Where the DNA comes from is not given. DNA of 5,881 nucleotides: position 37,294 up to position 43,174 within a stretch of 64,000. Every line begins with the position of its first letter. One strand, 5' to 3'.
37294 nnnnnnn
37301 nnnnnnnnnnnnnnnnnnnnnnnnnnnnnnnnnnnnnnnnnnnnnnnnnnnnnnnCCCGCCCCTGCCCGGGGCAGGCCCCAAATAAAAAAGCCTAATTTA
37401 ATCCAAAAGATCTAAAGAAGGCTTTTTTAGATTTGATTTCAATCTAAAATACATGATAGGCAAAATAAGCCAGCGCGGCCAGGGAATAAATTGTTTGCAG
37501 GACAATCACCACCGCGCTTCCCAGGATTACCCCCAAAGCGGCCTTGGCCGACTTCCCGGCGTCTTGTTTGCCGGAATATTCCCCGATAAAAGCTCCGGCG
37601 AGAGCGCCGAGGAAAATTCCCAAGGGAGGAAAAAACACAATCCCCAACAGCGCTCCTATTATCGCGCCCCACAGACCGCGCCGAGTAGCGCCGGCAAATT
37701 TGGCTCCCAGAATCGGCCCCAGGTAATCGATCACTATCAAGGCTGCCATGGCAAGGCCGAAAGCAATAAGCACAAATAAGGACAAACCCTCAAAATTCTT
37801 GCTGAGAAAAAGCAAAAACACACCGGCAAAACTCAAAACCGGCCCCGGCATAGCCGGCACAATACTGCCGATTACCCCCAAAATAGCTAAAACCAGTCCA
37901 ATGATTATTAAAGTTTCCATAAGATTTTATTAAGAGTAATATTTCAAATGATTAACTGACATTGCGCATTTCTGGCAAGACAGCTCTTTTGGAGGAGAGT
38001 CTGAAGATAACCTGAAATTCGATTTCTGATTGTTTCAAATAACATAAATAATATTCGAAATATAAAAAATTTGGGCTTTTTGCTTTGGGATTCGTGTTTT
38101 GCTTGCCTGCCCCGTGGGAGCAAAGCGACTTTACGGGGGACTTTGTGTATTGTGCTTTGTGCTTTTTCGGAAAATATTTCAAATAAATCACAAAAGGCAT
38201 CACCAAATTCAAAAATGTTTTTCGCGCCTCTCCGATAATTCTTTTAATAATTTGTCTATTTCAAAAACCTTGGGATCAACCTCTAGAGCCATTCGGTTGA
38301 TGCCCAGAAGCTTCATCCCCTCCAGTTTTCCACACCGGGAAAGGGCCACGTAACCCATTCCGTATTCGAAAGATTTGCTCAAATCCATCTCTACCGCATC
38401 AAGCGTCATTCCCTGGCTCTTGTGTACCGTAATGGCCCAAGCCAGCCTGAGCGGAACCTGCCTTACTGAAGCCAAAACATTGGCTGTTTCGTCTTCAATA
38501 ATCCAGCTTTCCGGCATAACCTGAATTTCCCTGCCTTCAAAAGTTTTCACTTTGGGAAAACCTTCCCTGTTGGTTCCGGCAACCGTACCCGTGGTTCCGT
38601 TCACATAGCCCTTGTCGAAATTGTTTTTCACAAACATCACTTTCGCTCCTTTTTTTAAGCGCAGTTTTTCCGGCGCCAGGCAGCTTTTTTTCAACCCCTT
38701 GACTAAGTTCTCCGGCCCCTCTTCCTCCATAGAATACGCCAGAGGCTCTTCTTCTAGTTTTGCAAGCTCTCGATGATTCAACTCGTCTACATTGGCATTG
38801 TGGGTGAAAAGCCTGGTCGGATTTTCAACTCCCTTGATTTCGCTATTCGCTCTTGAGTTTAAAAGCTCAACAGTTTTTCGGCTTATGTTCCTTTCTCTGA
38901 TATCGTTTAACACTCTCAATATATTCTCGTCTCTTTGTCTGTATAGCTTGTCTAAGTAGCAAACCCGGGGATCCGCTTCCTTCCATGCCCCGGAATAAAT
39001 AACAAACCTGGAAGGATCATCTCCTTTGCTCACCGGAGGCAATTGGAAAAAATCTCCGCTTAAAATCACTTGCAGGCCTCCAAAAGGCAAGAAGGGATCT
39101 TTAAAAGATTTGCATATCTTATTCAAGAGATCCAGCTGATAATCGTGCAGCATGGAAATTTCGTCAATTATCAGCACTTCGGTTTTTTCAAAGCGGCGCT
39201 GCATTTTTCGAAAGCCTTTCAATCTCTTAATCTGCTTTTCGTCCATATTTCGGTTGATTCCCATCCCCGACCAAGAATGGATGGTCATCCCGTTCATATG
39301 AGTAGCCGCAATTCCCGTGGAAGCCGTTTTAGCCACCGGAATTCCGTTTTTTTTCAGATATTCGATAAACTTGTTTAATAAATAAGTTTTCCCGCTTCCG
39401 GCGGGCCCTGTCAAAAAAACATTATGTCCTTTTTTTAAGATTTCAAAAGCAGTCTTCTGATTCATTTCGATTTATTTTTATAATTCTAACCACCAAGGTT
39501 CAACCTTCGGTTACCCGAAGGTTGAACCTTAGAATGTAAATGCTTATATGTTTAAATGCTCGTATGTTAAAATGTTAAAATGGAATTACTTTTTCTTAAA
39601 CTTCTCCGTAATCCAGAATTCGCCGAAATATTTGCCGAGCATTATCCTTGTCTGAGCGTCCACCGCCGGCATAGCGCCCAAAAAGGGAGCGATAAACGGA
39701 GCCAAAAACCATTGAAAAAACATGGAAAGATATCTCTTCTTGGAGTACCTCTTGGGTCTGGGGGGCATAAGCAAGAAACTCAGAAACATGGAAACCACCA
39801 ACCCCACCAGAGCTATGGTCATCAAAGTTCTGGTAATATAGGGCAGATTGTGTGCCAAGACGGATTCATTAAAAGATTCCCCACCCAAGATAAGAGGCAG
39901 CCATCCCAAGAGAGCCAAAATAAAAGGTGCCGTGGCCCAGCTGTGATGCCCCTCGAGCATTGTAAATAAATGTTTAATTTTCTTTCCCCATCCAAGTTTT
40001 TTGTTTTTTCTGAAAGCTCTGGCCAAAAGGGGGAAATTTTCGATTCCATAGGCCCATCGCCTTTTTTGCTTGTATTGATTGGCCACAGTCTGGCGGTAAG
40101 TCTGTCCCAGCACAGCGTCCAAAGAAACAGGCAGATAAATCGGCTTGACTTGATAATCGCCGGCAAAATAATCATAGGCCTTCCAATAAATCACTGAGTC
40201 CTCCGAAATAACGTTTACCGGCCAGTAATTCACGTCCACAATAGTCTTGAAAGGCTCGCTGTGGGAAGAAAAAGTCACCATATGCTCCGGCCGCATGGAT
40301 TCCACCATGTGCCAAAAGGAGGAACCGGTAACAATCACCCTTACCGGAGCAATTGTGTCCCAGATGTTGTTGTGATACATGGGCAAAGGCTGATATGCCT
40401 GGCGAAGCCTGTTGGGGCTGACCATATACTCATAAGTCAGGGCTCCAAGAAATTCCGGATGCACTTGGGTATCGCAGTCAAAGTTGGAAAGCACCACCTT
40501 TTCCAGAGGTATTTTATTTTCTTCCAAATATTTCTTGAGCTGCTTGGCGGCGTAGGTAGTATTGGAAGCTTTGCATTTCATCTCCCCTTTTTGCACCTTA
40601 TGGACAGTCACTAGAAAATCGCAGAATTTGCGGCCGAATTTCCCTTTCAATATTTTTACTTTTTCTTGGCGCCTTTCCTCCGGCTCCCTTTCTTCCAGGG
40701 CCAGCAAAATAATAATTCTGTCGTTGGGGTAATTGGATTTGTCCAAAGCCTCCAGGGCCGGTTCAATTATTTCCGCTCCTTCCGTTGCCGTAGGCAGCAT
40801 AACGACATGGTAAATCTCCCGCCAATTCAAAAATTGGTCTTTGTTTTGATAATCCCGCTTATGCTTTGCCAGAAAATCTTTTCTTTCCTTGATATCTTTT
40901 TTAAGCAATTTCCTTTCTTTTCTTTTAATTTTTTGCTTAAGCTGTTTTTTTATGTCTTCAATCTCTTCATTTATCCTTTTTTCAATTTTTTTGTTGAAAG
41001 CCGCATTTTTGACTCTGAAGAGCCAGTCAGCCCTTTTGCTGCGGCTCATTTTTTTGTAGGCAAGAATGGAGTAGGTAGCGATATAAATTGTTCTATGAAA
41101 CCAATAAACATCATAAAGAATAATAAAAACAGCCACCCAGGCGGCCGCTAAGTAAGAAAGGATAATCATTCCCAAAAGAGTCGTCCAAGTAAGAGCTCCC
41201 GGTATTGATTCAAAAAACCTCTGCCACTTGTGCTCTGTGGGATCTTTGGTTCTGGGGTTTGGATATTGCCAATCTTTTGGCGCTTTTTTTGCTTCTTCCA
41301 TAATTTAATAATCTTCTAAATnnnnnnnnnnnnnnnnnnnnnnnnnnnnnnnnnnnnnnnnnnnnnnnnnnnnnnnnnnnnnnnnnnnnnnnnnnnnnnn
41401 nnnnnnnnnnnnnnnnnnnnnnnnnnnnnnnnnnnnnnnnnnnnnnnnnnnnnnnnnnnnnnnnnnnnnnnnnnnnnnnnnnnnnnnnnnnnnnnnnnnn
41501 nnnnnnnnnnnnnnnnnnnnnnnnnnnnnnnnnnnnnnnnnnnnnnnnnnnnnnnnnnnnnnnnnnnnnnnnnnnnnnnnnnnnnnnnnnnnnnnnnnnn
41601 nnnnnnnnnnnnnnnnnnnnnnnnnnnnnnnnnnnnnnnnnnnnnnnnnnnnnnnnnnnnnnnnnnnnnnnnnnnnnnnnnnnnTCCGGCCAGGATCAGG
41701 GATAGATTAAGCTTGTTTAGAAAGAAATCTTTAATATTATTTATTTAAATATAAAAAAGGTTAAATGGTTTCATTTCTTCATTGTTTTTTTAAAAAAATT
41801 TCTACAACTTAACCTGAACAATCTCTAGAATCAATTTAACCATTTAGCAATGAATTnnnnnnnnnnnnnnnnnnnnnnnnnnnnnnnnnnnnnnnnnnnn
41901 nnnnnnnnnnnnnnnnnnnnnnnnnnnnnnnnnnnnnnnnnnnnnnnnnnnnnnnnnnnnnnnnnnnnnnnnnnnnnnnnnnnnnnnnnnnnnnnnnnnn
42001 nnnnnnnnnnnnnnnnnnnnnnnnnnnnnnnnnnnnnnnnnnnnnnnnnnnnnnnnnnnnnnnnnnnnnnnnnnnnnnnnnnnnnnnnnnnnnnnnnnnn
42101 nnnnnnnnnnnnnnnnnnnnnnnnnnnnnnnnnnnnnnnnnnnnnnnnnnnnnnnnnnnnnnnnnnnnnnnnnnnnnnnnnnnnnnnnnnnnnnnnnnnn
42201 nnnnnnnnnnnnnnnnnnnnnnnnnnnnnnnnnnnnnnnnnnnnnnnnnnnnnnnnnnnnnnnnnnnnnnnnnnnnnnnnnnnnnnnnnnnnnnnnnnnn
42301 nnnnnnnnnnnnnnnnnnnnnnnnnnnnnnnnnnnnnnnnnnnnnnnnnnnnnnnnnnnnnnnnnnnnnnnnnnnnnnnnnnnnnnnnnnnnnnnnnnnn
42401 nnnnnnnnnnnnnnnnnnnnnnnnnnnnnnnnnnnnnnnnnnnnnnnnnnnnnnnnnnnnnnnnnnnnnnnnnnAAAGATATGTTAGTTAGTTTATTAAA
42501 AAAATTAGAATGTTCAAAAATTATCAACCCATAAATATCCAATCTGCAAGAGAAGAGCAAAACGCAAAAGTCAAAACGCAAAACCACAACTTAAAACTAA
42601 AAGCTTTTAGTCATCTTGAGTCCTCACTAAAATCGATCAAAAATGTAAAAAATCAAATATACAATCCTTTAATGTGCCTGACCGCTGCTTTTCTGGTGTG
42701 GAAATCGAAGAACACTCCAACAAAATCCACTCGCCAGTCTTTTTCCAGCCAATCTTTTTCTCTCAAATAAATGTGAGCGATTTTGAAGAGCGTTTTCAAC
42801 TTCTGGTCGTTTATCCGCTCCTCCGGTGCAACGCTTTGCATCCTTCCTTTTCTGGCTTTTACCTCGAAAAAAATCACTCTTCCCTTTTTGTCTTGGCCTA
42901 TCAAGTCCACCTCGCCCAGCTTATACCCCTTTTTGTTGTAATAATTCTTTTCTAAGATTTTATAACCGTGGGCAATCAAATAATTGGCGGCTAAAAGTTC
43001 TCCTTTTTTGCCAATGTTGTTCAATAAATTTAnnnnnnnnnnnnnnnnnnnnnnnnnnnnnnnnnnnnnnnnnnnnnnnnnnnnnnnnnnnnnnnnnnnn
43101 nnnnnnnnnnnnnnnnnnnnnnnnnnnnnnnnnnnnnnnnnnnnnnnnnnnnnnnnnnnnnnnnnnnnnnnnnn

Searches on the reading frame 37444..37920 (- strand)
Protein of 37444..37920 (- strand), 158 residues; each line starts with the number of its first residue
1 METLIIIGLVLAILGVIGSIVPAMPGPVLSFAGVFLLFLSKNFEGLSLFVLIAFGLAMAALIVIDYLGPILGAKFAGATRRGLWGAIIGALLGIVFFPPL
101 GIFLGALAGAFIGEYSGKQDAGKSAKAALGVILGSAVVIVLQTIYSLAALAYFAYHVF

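Call 25: search_protein_families(library=pfam, proteins=[window:37444-37920:-], max_evalue=0.00001)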
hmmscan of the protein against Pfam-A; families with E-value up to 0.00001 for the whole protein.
window:37444-37920:- (158 aa): 1 family
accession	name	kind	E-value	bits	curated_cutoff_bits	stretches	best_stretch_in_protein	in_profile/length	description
PF04306.18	DUF456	-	2.4e-32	112.6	29.4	1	20-156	1-138/139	Protein of unknown function (DUF456)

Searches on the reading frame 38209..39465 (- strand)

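Call 25: search_protein_families(library=pfam, proteins=[window:38209-39465:-], max_evalue=0.00001)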
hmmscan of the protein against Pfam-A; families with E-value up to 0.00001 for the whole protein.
window:38209-39465:- (418 aa): 7 families
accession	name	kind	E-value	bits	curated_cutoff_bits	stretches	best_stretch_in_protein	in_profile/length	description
PF05970.20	PIF1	-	5e-37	128.1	25.9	1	3-181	6-193/223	PIF1-like helicase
PF13604.12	AAA_30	-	1.7e-19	70.8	27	1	3-205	6-183/191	AAA domain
PF13245.12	AAA_19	-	3.1e-17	63.5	25.1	1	3-146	1-133/134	AAA domain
PF21530.3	Pif1_2B_dom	-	2e-08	34.3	23.9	1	257-296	5-45/47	DNA helicase Pif1, 2B domain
PF13401.12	AAA_22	-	6.5e-08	33.4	27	1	15-137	7-122/130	AAA domain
PF01443.25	Viral_helicase1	-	2.5e-07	31.2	21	0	19-118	4-84/228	Viral superfamily 1 RNA helicase core domain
PF03266.21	NTPase_1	-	1.1e-06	29.1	23.9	0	15-45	1-31/168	NTPase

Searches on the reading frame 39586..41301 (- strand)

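Call 25: search_protein_families(library=pfam, proteins=[window:39586-41301:-], max_evalue=0.00001)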
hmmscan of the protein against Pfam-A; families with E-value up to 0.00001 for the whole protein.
window:39586-41301:- (571 aa): 1 family
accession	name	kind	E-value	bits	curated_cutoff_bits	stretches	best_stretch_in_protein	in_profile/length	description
PF13632.12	Glyco_trans_2_3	-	1.1e-06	29.1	27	1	275-505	6-187/198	Glycosyl transferase family group 2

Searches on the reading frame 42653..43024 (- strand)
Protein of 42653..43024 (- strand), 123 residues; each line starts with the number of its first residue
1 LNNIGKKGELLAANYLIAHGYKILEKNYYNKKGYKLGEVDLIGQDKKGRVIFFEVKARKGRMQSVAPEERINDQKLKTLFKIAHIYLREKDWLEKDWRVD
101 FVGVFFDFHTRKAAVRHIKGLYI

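Call 26: search_protein_families(library=pfam, proteins=[window:42653-43024:-], max_evalue=0.00001)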
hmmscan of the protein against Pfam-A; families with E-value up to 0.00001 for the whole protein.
window:42653-43024:- (123 aa): 2 families
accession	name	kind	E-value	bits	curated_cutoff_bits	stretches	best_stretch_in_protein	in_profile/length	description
PF02021.23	UPF0102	-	6.3e-19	68.6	23.6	1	8-104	1-80/80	Uncharacterised protein family UPF0102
PF01939.22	NucS_C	-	2.3e-07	31.3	24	1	11-69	9-64/124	Endonuclease NucS C-terminal domain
